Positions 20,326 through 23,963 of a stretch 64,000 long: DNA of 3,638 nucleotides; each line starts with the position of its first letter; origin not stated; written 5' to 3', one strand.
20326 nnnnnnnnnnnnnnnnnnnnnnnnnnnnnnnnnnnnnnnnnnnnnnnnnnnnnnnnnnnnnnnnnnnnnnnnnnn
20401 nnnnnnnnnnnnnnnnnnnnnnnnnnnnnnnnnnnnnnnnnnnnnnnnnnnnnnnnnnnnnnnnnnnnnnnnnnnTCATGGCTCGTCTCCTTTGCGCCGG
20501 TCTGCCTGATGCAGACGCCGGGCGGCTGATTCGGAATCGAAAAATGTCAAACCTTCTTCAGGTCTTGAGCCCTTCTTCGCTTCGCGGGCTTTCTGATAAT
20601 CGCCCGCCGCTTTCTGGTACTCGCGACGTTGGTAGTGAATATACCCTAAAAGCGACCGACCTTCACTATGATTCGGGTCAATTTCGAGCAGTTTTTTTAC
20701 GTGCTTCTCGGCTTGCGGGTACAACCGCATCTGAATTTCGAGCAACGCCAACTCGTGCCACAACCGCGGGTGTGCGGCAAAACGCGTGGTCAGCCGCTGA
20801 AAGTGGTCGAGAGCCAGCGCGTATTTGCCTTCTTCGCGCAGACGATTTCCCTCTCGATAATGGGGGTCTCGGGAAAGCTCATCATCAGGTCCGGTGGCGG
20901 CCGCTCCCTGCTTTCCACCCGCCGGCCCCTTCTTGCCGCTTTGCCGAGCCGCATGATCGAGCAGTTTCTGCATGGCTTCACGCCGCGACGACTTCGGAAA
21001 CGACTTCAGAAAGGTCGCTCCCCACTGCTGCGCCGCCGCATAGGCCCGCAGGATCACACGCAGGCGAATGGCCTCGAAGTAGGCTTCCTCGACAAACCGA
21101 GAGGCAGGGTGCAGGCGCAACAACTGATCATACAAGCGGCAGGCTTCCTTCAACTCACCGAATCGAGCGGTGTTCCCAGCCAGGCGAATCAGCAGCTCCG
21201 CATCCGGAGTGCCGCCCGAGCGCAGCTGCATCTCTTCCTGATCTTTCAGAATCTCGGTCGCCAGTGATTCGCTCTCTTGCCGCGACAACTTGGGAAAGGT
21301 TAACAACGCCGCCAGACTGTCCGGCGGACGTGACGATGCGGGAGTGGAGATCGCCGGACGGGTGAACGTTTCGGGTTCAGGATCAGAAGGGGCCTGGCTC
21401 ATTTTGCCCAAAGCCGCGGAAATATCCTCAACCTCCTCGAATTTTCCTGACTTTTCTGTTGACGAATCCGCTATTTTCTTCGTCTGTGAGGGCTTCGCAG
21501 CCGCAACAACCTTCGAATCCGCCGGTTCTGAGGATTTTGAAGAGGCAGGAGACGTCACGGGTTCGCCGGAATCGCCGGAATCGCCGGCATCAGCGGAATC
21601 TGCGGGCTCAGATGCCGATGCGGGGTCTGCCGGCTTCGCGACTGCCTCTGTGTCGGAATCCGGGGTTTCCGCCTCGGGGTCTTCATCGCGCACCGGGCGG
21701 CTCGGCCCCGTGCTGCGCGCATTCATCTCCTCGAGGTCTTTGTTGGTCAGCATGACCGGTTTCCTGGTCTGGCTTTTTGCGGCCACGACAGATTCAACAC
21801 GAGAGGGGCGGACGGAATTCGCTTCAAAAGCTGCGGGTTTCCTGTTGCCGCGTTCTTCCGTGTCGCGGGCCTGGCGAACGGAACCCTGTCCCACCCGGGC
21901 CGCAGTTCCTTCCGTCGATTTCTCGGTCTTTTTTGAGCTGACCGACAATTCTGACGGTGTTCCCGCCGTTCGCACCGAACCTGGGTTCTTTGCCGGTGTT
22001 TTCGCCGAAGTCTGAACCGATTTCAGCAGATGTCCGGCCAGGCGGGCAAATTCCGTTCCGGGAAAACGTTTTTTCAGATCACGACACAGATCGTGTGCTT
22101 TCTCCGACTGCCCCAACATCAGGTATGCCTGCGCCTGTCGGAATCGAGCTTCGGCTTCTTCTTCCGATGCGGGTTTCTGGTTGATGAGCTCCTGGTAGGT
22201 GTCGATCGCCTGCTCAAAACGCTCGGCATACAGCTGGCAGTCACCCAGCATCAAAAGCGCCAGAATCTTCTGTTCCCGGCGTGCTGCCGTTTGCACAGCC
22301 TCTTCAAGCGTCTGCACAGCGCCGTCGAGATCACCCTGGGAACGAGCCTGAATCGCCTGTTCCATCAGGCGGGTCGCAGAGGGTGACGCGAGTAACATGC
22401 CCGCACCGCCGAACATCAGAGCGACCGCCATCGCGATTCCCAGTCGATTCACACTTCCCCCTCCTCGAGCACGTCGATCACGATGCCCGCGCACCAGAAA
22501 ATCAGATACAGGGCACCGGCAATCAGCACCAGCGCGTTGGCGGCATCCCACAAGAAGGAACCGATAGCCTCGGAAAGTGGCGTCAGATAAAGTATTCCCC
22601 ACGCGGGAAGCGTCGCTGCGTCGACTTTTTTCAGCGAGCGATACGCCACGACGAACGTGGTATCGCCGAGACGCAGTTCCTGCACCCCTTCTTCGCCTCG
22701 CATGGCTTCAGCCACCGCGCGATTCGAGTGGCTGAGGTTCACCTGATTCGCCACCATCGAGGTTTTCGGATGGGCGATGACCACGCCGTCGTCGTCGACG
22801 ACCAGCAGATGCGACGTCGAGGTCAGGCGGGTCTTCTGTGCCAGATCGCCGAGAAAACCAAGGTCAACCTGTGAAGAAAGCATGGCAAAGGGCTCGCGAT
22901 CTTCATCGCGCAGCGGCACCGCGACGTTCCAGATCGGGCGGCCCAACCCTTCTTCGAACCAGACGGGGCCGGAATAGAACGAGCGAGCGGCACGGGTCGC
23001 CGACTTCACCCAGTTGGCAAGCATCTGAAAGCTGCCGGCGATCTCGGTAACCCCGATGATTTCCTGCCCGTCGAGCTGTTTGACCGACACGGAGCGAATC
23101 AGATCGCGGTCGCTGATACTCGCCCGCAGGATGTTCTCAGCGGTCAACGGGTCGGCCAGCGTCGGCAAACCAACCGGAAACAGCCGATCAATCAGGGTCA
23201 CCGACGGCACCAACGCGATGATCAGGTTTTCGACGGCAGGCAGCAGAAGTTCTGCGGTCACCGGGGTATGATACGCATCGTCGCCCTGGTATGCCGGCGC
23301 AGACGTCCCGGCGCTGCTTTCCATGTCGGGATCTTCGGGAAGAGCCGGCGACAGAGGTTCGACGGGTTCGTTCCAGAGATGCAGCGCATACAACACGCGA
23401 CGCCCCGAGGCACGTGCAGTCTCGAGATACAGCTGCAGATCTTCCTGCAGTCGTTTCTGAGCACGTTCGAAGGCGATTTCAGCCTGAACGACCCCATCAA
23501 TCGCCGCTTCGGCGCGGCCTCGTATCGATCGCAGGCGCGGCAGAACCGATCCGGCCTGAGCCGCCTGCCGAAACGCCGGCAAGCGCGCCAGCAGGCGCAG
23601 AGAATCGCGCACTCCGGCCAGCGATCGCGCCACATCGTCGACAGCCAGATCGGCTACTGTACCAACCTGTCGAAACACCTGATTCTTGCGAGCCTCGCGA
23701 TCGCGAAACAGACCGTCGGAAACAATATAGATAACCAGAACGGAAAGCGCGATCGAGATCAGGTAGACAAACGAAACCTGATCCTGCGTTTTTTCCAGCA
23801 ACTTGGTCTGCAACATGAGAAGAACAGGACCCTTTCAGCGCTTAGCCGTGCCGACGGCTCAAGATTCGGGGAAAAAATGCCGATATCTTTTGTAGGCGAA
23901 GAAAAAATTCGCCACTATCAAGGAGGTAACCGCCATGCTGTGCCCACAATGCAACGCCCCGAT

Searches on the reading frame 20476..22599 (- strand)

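Call 35: search_protein_families(library=pfam, proteins=[window:20476-22599:-])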
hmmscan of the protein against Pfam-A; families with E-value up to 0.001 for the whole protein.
window:20476-22599:- (707 aa): 16 families
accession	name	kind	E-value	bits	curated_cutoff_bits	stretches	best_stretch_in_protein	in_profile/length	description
PF07719.23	TPR_2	-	8.5e-22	75.9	27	0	611-644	1-34/34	Tetratricopeptide repeat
PF13432.12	TPR_16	-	1.6e-15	57.7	32.7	3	116-181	1-63/65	Tetratricopeptide repeat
PF14559.12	TPR_19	-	3.6e-15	56.5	25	2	587-651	1-65/68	Tetratricopeptide repeat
PF13174.12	TPR_6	-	9e-15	54.7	26.3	1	114-143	2-31/33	Tetratricopeptide repeat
PF13428.12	TPR_14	-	2.6e-14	52.7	23.5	0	611-653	1-43/44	Tetratricopeptide repeat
PF00515.34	TPR_1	-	1.5e-12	47.2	27.8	0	649-672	5-28/34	Tetratricopeptide repeat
PF13424.12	TPR_12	-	2.3e-11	44.2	30.1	1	81-139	9-72/77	Tetratricopeptide repeat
PF12895.13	ANAPC3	-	1.2e-08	35.5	27.2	0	624-673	2-51/82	Anaphase-promoting complex, cyclosome, subunit 3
PF25063.1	ARM_TT21_C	-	2.9e-08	34.3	35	1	612-681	96-165/209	Tetratricopeptide repeat protein 21 C-terminal ARM domain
PF13414.12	TPR_11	-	3.7e-08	33.4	26.8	0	127-163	9-42/42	TPR repeat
PF13431.12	TPR_17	-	2.2e-07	31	24.4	0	635-665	3-26/34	Tetratricopeptide repeat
PF13181.12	TPR_8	-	1.4e-06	28.4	25.7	0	612-644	2-34/34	Tetratricopeptide repeat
PF23914.1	TPR_CcmH_CycH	-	1.1e-05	25.8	42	0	628-672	104-148/158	Cytochrome c-type biogenesis protein H TPR domain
PF13176.12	TPR_7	-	7.3e-05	23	27.9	0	114-141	1-28/36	Tetratricopeptide repeat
PF24575.1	TPR_Slam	-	0.00017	22.4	35.2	0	121-170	56-102/104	Surface lipoprotein assembly modifier, N-terminal TPR repeats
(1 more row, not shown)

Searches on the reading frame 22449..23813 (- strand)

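Call 35: search_protein_families(library=pfam, proteins=[window:22449-23813:-])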
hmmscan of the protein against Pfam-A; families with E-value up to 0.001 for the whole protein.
window:22449-23813:- (454 aa): 1 family
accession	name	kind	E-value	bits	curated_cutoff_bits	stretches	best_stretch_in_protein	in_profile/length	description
PF02743.24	dCache_1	-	1.5e-12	48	45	1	267-394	99-230/240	Cache domain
